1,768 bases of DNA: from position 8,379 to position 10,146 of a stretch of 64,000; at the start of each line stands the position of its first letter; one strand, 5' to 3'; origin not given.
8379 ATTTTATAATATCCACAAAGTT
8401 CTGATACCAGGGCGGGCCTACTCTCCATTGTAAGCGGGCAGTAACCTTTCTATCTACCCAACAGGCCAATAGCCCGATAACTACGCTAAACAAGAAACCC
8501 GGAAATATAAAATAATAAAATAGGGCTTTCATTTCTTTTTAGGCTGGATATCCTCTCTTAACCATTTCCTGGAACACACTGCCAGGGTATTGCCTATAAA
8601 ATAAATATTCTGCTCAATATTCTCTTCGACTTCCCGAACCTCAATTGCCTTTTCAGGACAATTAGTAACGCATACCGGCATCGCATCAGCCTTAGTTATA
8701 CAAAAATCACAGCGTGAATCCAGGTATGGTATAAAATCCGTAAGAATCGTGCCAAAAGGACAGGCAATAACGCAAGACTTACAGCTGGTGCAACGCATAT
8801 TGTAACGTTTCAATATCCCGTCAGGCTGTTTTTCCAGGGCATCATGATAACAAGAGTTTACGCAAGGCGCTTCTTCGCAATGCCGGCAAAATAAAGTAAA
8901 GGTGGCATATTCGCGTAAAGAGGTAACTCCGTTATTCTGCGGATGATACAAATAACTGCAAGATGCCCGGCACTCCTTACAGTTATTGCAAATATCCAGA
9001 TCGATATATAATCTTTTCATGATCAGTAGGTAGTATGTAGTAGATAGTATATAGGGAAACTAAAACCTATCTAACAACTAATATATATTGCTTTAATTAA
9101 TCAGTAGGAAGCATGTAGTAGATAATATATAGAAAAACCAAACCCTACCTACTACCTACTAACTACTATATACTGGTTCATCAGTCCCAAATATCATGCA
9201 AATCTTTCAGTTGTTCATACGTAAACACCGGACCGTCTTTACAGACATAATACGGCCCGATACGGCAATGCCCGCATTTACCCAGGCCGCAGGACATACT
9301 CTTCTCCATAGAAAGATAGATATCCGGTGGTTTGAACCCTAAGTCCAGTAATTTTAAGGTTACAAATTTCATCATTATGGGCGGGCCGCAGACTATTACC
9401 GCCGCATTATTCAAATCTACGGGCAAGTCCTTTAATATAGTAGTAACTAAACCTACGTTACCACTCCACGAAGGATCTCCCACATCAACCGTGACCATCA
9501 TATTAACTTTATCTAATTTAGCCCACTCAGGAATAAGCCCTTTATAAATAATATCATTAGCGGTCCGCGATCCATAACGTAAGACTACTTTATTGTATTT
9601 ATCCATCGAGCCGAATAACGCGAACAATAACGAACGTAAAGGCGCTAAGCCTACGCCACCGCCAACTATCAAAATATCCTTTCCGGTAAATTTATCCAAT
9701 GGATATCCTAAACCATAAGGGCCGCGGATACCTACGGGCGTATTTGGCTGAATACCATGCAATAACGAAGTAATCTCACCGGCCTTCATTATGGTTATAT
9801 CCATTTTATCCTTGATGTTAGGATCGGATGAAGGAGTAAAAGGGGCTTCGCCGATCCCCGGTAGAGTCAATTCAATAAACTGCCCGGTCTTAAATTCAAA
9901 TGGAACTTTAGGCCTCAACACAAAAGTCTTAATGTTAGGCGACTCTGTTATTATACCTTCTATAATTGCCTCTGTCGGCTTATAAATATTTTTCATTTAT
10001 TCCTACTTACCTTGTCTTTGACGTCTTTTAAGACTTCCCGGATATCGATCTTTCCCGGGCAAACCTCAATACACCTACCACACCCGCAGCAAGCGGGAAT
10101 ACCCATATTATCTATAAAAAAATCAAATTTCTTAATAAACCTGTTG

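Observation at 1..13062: Rex-linked group-4 [NiFe]-hydrogenase carrying both an Mrp antiporter module and a HydB/HydG (AsrA/AsrB-like) NAD(P)H module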

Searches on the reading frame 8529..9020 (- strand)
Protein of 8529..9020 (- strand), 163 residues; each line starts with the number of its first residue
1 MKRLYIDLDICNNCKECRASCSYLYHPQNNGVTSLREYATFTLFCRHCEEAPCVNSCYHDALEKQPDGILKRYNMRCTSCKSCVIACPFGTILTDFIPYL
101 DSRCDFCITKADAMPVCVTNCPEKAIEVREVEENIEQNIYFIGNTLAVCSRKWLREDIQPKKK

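Call 5: search_protein_families(library=pfam, proteins=[window:8529-9020:-], max_evalue=0.01)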
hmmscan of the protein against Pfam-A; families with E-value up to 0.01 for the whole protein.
window:8529-9020:- (163 aa): 11 families
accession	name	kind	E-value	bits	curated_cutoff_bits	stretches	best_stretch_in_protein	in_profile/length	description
PF13247.11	Fer4_11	-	1.5e-11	44.8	26.2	1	40-128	5-97/100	4Fe-4S dicluster domain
PF12838.12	Fer4_7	-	1.9e-09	38.3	27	1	45-90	2-51/52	4Fe-4S dicluster domain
PF13187.11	Fer4_9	-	1.3e-07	32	27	3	45-90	2-50/52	4Fe-4S dicluster domain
PF13237.11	Fer4_10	-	6.4e-07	29.6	25.5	0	75-122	7-53/53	4Fe-4S dicluster domain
PF00037.32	Fer4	-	4.3e-06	26.8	21.1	1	76-92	7-23/24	4Fe-4S binding domain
PF12837.12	Fer4_6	-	7.9e-06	26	25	1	76-91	8-23/24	4Fe-4S binding domain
PF12797.12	Fer4_2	-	1.2e-05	25.4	24.5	2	76-89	9-22/22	4Fe-4S binding domain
PF13484.11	Fer4_16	-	5.8e-05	24.2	30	0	76-101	1-25/66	4Fe-4S double cluster binding domain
PF25160.1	LdpA_Fe-S-bd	-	9.3e-05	22.6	27.6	0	50-93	6-44/49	LdpA Fe-S cluster-binding domain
PF12800.12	Fer4_4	-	0.00013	22.4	24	1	76-90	3-17/17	4Fe-4S binding domain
PF14697.11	Fer4_21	-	0.00031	21.2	35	1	45-90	8-55/59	4Fe-4S dicluster domain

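Call 43: search_protein_families(library=ncbifam, proteins=[window:8532-9020:-], max_evalue=0.001)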
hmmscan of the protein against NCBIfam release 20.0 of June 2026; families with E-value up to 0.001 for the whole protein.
window:8532-9020:- (163 aa): 25 families
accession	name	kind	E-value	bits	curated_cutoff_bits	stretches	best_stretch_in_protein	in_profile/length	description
NF009408.0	PRK12769.1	equivalog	2e-17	62.6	1003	1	39-129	50-145/659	formate-dependent uric acid utilization protein AegA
TIGR02951.1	DMSO_dmsB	equivalog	1.3e-16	61.1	214.1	1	39-133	58-155/161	DMSO/selenate family reductase complex B subunit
NF009451.0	PRK12809.1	equivalog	2.6e-15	55.8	1154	1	37-129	48-137/639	formate-dependent uric acid utilization protein YgfT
NF045715.1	sulf_resp_HmcB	equivalog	3.9e-13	49.2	420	1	44-135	106-202/307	sulfate respiration complex iron-sulfur protein HmcB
NF007658.0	PRK10330.1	equivalog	1.6e-12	47.3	260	1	42-128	55-154/181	electron transport protein HydN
NF045766.1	PhenlGlyoxDHPadI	equivalog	1.7e-12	46.9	700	1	7-130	10-137/443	NADH-dependent phenylglyoxylate dehydrogenase subunit beta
TIGR03149.1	cyt_nit_nrfC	equivalog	3.9e-12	46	377.6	1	36-134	85-187/225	cytochrome c nitrite reductase Fe-S protein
NF008134.0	PRK10882.1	equivalog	1.7e-11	43.8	263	1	36-127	104-204/329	hydrogenase 2 operon protein HybA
NF011569.0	PRK14993.1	equivalog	1.8e-11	44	416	1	4-126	46-183/244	tetrathionate reductase subunit TtrB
NF045797.1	DsrO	equivalog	1.7e-10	40.7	200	1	37-125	95-197/235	sulfate reduction electron transfer complex DsrMKJOP subunit DsrO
NF041715.1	arsenate_red_ArrB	equivalog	2.1e-09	37.3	450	1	35-93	47-105/233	arsenate respiratory reductase iron-sulfur subunit ArrB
NF038355.1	FDH3_beta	equivalog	3.2e-09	37.1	240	1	3-91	4-100/180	formate dehydrogenase FDH3 subunit beta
TIGR03478.1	DMSO_red_II_bet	subfamily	7.4e-08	31.7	480.7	1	38-131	124-220/321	DMSO reductase family type II enzyme, iron-sulfur subunit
TIGR01582.1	FDH-beta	equivalog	7.5e-08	31.8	334.7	1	45-137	93-188/283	formate dehydrogenase subunit beta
NF038196.1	ferrodoxin_EFR1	subfamily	1.1e-06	28.9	75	1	74-137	183-240/242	EFR1 family ferrodoxin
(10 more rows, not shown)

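Call 59: search_solved_structures(query=window:8532-9020:-, max_evalue=0.001)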
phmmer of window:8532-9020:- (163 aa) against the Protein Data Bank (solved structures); distinct sequences matched with E-value up to 0.001: 23.
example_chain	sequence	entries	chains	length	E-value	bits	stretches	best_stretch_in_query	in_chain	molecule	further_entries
7qv7_A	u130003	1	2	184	4.2e-13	52.6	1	7-92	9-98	Hydrogen dependent carbon dioxide reductase subunit HycB3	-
7z0s_B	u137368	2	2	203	7.3e-13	51.8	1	6-102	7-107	Formate hydrogenlyase subunit 2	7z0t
7qv7_B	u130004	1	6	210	1.2e-12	51.2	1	36-107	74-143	Hydrogen dependent carbon dioxide reductase subunit HycB4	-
9mqx_E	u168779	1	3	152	1.9e-11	47.2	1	4-128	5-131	Fe-S-cluster-containing hydrogenase subunit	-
8c0z_C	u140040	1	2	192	2.4e-11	46.9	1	2-127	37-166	Iron-sulfur cluster-binding protein potential subunit of aldehyde oxidoreductase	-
6cz7_B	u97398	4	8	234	4.6e-10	42.7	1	30-93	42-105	4Fe-4S ferredoxin, iron-sulfur binding domain protein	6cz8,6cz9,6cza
4ydd_B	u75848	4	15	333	1.3e-08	38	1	42-140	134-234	DMSO reductase family type II enzyme, iron-sulfur subunit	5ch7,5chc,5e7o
2vpw_B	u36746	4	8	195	9.5e-08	35.2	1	4-124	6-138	NRFC PROTEIN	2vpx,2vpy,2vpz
1kqf_B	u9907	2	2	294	5e-07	32.8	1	44-135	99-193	FORMATE DEHYDROGENASE, NITRATE-INDUCIBLE, IRON-SULFUR SUBUNIT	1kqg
9vap_B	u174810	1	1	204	1.3e-06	31.4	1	39-91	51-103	4Fe-4S dicluster domain-containing protein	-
2ivf_B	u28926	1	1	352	6.9e-06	29.1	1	42-124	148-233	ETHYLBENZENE DEHYDROGENASE BETA-SUBUNIT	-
6x6u_B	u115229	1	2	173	9.7e-06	28.6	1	6-125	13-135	Oxidoreductase, Fe-S subunit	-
6x1o_B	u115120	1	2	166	1.4e-05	28.1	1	6-125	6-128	Oxidoreductase, Fe-S subunit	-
30gj_B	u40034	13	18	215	2.5e-05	27.3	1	40-130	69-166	Formate dehydrogenase, beta subunit, putative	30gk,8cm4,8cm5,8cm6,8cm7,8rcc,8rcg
8rc8_B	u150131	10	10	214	2.5e-05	27.3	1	40-130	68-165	Formate dehydrogenase, beta subunit, putative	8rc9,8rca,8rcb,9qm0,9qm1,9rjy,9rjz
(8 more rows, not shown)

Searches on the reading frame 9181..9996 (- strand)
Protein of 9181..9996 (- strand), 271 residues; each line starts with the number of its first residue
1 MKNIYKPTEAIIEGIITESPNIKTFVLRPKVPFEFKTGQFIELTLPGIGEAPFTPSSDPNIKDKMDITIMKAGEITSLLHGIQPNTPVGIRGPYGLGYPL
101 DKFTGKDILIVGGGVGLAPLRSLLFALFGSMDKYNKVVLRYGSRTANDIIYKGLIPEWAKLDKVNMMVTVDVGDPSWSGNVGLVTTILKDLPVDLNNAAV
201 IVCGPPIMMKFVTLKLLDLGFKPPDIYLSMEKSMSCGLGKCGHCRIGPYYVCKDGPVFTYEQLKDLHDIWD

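Call 5: search_protein_families(library=pfam, proteins=[window:9181-9996:-], max_evalue=0.01)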
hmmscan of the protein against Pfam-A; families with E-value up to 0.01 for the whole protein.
window:9181-9996:- (271 aa): 4 families
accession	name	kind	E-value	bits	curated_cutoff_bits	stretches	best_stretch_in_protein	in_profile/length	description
PF00175.26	NAD_binding_1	-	6e-16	59.5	22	1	111-212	2-107/109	Oxidoreductase NAD-binding domain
PF10418.14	DHODB_Fe-S_bind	-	5.3e-11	42.5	23.9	1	231-263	1-40/41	Iron-sulfur cluster binding domain of dihydroorotate dehydrogenase B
PF00970.30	FAD_binding_6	-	2.2e-05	25.2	21.1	1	16-95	8-95/99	Oxidoreductase FAD-binding domain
PF08030.17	NAD_binding_6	-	0.008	16.7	22.2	0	107-132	3-28/156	Ferric reductase NAD binding domain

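Call 41: search_solved_structures(query=window:9184-9996:-, max_evalue=0.001, show_alignments=2)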
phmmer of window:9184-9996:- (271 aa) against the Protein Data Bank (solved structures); distinct sequences matched with E-value up to 0.001: 60.
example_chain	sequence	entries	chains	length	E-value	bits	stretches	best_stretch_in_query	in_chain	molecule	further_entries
9nez_C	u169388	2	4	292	8.1e-56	192.5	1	33-263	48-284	Sulfhydrogenase 1 subunit gamma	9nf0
5ksw_B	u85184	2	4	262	4.6e-21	78.5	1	20-263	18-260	Dihydroorotate dehydrogenase B (NAD(+)), electron transfer subunit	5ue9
1ep1_B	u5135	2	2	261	7.7e-19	71.2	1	25-263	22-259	DIHYDROOROTATE DEHYDROGENASE B (PYRK SUBUNIT)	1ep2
1ep3_B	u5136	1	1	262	7.8e-19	71.2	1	25-263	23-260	DIHYDROOROTATE DEHYDROGENASE B (PYRK SUBUNIT)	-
4ylf_A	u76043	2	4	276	3.6e-16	62.4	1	25-263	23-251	Dihydroorotate dehydrogenase B (NAD(+)), electron transfer subunit homolog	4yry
7qty_A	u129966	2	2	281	1.9e-14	56.8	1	73-228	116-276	Na(+)-translocating NADH-quinone reductase subunit F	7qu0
7rom_A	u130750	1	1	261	1.8e-13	53.6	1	53-226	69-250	NADH-cytochrome b5 reductase 1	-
7qu3_A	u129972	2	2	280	5.8e-13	51.9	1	71-228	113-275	Na(+)-translocating NADH-quinone reductase subunit F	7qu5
2r6h_A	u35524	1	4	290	1.5e-12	50.5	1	70-220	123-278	NADH:ubiquinone oxidoreductase, Na translocating, F subunit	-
2eix_A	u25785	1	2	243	4.3e-11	45.8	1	50-225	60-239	NADH-cytochrome b5 reductase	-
1tvc_A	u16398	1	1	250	3.2e-10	42.9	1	33-211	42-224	METHANE MONOOXYGENASE COMPONENT C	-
5ogx_A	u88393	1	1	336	1.1e-09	41.2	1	26-210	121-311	Cytochrome P450 reductase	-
8ad3_A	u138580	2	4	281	1.5e-09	40.7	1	72-228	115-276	Na(+)-translocating NADH-quinone reductase subunit F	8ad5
4u9u_A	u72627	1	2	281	1.6e-09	40.6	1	72-228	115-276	Na(+)-translocating NADH-quinone reductase subunit F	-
8ad4_A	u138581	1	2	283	1.6e-09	40.6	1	72-228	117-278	Na(+)-translocating NADH-quinone reductase subunit F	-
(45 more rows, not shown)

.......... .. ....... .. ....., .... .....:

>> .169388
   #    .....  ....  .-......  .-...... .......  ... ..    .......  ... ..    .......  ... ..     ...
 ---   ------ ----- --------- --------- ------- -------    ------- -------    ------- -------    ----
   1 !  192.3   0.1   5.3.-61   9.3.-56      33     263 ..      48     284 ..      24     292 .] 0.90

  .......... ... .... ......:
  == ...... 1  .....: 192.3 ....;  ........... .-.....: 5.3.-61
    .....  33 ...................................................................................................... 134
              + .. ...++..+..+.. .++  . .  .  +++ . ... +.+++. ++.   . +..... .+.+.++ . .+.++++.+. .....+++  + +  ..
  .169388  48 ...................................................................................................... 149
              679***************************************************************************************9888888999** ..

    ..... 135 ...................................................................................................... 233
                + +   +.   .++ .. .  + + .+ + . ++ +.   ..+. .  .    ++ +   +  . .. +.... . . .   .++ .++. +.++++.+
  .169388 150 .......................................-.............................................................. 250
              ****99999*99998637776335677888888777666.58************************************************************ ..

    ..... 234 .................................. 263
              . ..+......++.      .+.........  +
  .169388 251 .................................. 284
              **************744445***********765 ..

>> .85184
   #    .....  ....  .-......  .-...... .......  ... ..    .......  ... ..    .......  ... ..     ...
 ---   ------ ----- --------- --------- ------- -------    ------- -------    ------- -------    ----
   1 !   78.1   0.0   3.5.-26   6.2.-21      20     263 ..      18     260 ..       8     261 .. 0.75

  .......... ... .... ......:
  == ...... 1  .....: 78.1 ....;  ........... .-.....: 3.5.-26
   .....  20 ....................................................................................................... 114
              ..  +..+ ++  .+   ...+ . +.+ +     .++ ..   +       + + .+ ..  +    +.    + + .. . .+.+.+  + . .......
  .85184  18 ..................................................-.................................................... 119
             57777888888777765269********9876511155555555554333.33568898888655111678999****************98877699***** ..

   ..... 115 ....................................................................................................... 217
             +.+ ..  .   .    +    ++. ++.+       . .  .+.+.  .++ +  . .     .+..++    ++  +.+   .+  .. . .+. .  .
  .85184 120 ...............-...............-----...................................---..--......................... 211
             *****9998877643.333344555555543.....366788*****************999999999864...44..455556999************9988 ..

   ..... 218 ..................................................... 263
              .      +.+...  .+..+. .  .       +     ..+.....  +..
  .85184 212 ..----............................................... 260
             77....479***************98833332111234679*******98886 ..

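Call 43: search_protein_families(library=ncbifam, proteins=[window:9184-9996:-], max_evalue=0.001)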
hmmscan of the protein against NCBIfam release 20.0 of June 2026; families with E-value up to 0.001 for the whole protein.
window:9184-9996:- (271 aa): 23 families
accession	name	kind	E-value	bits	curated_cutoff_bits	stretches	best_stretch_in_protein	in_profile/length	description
TIGR02911.1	sulfite_red_B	equivalog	4.1e-64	216.2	288.6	1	3-268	1-261/261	anaerobic sulfite reductase subunit AsrB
NF006220.0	PRK08345.1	subfamily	9.5e-63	212.2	395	1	32-260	40-284/294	cytochrome-c3 hydrogenase subunit gamma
NF040835.1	sulfhyd_HydG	equivalog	1.2e-54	185.5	650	1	33-262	48-283/292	NADPH-dependent hydrogenase/sulfhydrogenase 1 subunit gamma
NF040830.1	sulfhyd_ShyC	equivalog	1.7e-52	178.4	600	1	31-261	35-279/288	NAD(P)-dependent hydrogenase/sulfhydrogenase 2 subunit gamma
NF000796.0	PRK00054.1-1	equivalog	1.6e-47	161.9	224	1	7-265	3-237/254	dihydroorotate dehydrogenase electron transfer subunit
NF000798.0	PRK00054.1-3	equivalog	1e-24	87.5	219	1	30-262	26-241/244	dihydroorotate dehydrogenase electron transfer subunit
NF000797.0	PRK00054.1-2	equivalog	2.6e-23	82.6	270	1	19-260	26-262/267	dihydroorotate dehydrogenase electron transfer subunit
NF000799.0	PRK00054.1-4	equivalog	1.1e-21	77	314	1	62-261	64-254/258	dihydroorotate dehydrogenase electron transfer subunit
NF004862.0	PRK06222.1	subfamily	4.7e-20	72.2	220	1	24-259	17-244/281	sulfide/dihydroorotate dehydrogenase-like FAD/NAD-binding protein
NF009414.0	PRK12778.1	equivalog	1.2e-19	70.1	1103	1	26-262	19-247/752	bifunctional dihydroorotate dehydrogenase B NAD binding subunit/NADPH-dependent glutamate synthase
NF058606.1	GlBtMonoRdsGbcB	equivalog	1.5e-19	70.1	500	1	15-222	21-238/362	glycine betaine monooxygenase reductase subunit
NF040810.1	BenC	equivalog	2e-16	60.1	430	1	12-227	109-326/333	benzoate 1,2-dioxygenase electron transfer component BenC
NF045803.1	MethMoxFADbindMmoC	equivalog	2e-16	59.7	500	1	31-228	136-337/343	aromatic/alkene monooxygenase hydroxylase FAD-binding subunit MmoC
NF005963.0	PRK08051.1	equivalog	1.2e-14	54.2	230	1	19-213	15-211/233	NAD(P)H-flavin reductase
TIGR01941.1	nqrF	equivalog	3.5e-14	52.5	295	1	70-228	237-400/405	NADH:ubiquinone reductase (Na(+)-transporting) subunit F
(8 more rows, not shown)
